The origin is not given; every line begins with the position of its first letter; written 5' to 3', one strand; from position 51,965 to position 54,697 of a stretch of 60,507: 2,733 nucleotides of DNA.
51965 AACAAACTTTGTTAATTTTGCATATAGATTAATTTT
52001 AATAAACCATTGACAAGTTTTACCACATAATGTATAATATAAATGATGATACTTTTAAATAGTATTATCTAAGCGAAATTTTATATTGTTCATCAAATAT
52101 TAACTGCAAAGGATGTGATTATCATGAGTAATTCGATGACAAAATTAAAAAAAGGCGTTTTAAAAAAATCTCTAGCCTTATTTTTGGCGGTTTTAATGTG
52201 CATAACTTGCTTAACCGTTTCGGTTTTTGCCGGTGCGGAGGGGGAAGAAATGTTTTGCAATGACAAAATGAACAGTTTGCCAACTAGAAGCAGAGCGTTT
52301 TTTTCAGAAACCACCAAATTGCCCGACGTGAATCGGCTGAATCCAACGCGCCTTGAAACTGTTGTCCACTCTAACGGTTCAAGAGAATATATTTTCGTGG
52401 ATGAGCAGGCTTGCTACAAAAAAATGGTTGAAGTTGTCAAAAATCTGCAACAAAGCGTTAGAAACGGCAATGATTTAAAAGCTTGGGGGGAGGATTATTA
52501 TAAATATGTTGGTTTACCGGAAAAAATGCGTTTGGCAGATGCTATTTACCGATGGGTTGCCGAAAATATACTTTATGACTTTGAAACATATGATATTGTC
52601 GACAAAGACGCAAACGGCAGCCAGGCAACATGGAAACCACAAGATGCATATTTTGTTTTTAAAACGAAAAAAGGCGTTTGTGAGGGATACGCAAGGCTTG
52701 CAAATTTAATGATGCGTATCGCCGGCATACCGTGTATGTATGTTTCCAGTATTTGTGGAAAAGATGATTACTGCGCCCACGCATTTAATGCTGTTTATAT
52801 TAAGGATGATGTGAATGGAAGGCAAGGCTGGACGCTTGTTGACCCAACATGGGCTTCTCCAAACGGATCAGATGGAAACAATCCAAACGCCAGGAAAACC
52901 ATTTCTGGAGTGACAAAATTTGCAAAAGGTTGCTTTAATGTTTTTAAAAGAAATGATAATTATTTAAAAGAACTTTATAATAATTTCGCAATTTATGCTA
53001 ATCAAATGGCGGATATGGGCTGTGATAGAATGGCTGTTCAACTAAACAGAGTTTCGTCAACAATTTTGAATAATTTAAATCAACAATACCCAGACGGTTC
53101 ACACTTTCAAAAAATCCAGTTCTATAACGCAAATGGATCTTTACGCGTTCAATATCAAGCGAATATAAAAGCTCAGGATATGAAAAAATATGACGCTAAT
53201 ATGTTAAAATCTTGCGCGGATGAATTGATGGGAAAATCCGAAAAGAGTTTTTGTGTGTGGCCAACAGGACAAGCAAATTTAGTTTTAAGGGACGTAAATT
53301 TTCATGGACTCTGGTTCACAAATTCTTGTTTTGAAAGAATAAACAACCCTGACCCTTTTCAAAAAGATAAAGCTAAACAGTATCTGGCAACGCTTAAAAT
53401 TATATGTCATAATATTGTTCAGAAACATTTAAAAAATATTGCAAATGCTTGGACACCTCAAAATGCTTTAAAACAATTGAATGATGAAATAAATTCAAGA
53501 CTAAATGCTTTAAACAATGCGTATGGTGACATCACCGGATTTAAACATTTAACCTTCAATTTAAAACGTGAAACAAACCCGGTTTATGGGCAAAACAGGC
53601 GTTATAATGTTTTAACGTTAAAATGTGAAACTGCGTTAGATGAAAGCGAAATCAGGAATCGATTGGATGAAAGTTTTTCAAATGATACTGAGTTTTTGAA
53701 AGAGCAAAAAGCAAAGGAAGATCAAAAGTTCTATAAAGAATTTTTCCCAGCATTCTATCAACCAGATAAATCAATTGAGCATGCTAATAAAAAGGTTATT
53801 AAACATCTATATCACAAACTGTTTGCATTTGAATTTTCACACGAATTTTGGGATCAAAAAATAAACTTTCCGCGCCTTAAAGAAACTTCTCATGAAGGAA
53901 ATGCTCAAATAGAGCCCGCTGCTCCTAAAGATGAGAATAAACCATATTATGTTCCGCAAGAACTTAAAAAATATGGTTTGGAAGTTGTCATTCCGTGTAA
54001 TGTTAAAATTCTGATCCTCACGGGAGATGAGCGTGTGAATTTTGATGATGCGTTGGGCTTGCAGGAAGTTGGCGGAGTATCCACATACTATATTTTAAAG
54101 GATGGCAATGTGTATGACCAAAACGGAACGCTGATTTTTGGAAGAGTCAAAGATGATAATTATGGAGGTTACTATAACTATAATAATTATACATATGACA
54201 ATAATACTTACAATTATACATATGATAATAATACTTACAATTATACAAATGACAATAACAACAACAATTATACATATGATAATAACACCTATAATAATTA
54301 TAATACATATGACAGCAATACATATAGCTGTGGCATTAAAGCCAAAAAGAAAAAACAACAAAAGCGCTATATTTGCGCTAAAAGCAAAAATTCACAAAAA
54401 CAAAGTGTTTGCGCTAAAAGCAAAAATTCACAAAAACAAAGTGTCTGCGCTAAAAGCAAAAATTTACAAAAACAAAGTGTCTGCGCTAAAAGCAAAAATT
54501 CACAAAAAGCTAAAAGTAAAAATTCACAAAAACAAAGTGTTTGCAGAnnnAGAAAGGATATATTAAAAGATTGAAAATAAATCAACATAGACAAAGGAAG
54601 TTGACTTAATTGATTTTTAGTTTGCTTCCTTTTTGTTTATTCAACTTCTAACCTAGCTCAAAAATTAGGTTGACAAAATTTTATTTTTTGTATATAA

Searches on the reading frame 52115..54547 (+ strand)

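Call 80: search_protein_families(library=pfam, proteins=[window:52115-54547:+], max_evalue=0.0001)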
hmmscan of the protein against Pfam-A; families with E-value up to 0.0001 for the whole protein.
window:52115-54547:+ (811 aa): 2 families
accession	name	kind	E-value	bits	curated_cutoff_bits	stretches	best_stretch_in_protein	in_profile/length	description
PF01841.26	Transglut_core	-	4.5e-15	56.3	23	1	139-244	16-108/108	Transglutaminase-like superfamily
PF04473.18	DUF553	-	1.7e-07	31.2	20.5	1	137-231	15-106/140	Transglutaminase-like domain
